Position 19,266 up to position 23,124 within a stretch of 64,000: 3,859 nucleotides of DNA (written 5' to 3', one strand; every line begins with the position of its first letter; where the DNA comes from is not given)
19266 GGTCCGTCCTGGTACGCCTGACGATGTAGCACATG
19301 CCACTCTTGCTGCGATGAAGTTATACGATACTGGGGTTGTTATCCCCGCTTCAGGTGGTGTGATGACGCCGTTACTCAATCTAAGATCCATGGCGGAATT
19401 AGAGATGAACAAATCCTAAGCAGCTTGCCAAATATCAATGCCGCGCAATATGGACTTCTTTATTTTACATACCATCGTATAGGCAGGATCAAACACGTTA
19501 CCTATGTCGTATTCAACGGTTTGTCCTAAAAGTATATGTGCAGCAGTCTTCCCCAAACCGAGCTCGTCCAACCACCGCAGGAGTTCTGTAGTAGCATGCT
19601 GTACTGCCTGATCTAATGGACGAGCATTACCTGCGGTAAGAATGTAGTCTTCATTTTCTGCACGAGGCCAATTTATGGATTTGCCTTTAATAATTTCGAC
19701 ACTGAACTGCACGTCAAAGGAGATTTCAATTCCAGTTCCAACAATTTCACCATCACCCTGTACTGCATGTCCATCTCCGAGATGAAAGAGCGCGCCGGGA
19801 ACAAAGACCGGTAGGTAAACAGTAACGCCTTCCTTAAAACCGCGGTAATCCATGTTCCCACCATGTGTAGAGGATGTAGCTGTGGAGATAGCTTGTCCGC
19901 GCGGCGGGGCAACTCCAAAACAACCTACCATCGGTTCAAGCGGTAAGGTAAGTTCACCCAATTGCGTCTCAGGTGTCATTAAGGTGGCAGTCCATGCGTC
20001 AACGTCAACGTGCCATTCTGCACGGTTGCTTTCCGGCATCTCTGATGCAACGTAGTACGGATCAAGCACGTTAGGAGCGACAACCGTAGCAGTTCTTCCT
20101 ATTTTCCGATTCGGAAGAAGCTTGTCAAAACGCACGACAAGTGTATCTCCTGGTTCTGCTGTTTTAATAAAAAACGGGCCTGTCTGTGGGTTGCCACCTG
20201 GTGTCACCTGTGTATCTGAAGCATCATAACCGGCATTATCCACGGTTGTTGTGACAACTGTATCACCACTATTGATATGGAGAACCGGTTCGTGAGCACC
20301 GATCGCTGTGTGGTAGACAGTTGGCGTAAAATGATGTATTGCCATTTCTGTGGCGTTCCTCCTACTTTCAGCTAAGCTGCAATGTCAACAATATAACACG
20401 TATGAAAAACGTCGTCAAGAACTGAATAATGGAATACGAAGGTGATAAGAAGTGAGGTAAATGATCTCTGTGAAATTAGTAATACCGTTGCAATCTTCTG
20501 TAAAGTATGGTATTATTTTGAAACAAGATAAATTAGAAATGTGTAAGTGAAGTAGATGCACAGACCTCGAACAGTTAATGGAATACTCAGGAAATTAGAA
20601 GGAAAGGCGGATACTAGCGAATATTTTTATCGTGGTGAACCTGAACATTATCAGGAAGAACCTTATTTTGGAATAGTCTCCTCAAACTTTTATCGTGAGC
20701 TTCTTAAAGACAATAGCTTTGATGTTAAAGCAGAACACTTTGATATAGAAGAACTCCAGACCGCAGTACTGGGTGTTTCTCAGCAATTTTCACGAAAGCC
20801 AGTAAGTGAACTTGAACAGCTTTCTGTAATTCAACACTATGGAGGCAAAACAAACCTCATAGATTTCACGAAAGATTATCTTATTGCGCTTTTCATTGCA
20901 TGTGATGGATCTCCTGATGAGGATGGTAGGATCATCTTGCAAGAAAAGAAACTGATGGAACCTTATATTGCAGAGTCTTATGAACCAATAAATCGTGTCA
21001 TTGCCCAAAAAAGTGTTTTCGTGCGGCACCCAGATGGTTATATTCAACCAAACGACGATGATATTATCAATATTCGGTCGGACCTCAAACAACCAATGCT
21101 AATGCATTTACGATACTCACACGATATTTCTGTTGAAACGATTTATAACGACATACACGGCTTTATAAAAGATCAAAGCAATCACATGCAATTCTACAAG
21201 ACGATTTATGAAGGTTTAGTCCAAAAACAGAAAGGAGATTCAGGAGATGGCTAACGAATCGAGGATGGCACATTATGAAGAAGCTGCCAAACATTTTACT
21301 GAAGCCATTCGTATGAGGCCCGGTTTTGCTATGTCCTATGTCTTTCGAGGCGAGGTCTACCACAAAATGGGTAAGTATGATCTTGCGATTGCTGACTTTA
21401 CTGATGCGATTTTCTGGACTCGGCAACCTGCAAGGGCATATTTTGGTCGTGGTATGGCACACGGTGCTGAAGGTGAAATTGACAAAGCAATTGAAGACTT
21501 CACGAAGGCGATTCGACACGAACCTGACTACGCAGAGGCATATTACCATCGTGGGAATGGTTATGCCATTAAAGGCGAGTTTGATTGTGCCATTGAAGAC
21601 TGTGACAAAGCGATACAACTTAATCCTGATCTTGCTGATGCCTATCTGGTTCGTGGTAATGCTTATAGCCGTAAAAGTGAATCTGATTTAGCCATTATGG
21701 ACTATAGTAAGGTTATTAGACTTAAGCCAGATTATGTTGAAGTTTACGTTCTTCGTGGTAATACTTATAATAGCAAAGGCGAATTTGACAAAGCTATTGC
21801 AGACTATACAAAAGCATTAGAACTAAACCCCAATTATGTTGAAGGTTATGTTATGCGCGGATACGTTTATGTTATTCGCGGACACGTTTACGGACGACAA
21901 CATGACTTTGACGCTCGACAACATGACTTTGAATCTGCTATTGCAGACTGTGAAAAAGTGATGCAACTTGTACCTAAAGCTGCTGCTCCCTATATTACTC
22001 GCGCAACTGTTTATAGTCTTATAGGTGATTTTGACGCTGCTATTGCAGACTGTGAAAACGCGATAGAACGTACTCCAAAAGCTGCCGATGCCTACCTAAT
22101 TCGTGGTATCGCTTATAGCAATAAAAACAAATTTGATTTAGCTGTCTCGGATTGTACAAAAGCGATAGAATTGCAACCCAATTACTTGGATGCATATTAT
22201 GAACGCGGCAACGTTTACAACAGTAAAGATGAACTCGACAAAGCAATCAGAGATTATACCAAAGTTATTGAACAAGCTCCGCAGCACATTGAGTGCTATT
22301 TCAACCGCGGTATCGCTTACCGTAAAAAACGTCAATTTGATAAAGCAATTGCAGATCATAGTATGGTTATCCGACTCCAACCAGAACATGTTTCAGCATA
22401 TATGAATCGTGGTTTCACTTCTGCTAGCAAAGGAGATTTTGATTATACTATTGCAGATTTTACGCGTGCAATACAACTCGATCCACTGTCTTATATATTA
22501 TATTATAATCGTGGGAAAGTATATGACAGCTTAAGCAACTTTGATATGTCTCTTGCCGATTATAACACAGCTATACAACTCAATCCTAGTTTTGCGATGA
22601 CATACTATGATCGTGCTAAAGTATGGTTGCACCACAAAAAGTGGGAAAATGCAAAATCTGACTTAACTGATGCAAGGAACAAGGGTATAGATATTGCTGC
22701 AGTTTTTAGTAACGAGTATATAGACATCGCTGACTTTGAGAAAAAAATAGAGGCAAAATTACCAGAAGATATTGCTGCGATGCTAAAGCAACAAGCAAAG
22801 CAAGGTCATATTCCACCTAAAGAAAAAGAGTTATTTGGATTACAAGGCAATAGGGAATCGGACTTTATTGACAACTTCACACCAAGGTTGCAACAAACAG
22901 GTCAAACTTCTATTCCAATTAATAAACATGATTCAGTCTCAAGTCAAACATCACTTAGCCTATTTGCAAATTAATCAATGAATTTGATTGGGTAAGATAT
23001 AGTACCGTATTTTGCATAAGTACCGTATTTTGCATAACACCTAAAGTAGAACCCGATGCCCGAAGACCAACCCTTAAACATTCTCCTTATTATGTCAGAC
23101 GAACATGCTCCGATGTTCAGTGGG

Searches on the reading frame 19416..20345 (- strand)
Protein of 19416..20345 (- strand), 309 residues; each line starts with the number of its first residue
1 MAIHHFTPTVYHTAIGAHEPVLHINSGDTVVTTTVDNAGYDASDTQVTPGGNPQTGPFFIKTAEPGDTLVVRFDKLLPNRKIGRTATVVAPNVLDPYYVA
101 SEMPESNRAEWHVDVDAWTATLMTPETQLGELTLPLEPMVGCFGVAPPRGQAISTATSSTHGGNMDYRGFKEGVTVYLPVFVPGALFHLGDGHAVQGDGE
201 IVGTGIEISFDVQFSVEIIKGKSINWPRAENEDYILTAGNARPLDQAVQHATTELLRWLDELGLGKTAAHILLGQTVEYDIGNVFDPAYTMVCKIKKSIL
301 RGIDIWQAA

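Call 82: search_protein_families(library=padloc, proteins=[window:19416-20345:-], max_evalue=0.0001)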
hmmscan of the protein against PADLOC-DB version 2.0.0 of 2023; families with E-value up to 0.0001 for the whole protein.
window:19416-20345:- (309 aa): 0 families

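Call 83: search_protein_families(library=pfam, proteins=[window:19416-20345:-], max_evalue=0.0001)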
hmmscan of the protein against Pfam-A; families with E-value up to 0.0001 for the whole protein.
window:19416-20345:- (309 aa): 1 family
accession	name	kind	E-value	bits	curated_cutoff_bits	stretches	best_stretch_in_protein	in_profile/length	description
PF03069.20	FmdA_AmdA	-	7.5e-27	94.7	27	1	152-285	200-355/373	Acetamidase/Formamidase family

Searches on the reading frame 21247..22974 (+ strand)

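Call 82: search_protein_families(library=padloc, proteins=[window:21247-22974:+], max_evalue=0.0001)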
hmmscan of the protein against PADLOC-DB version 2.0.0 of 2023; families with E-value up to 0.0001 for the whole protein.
window:21247-22974:+ (575 aa): 1 family
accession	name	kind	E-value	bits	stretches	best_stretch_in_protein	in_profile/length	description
PDLC01101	PrimPol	-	8.5e-06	22.7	0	54-136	25-102/490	adaptation polymerase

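Call 83: search_protein_families(library=pfam, proteins=[window:21247-22974:+], max_evalue=0.0001)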
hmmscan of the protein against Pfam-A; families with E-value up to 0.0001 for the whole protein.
window:21247-22974:+ (575 aa): 26 families (the best 25 are shown)
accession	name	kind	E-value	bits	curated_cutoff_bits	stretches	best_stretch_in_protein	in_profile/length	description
PF00515.34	TPR_1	-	7.6e-103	333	27.8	8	165-197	2-34/34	Tetratricopeptide repeat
PF07719.23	TPR_2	-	3e-70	227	27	3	165-197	2-34/34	Tetratricopeptide repeat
PF13414.12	TPR_11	-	7.2e-70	230.9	26.8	5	171-208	1-38/42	TPR repeat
PF13181.12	TPR_8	-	3e-65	211.3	25.7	1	165-197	2-34/34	Tetratricopeptide repeat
PF13431.12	TPR_17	-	1.7e-61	199.8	24.4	2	337-369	2-34/34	Tetratricopeptide repeat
PF13432.12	TPR_16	-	1.3e-42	144.2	32.7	2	68-128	3-63/65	Tetratricopeptide repeat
PF13371.12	TPR_9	-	6e-41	138.8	35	2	224-286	7-69/73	Tetratricopeptide repeat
PF13424.12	TPR_12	-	7.5e-28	97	30.1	0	315-376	4-73/77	Tetratricopeptide repeat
PF13428.12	TPR_14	-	8.7e-25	85.1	23.5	0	165-205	2-42/44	Tetratricopeptide repeat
PF14559.12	TPR_19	-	4e-24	85.1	25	0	225-278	4-57/68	Tetratricopeptide repeat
PF13174.12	TPR_6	-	2.2e-17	62.9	26.3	0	315-346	1-32/33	Tetratricopeptide repeat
PF25062.1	ARM_TT21_N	-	1.4e-13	51.6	40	0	231-366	81-220/222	Tetratricopeptide repeat protein 21 N-terminal ARM repeat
PF12569.14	NatA_aux_su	-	2.9e-12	46.8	33.3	0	75-134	205-262/515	N-terminal acetyltransferase A, auxiliary subunit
PF25575.1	TPR_BSK1_C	-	1.3e-11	44.8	42.2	0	327-384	55-113/118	Serine/threonine-protein kinase BSK1-like, TPR repeats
PF13176.12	TPR_7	-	3.5e-11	42.7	27.9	0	171-194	6-29/36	Tetratricopeptide repeat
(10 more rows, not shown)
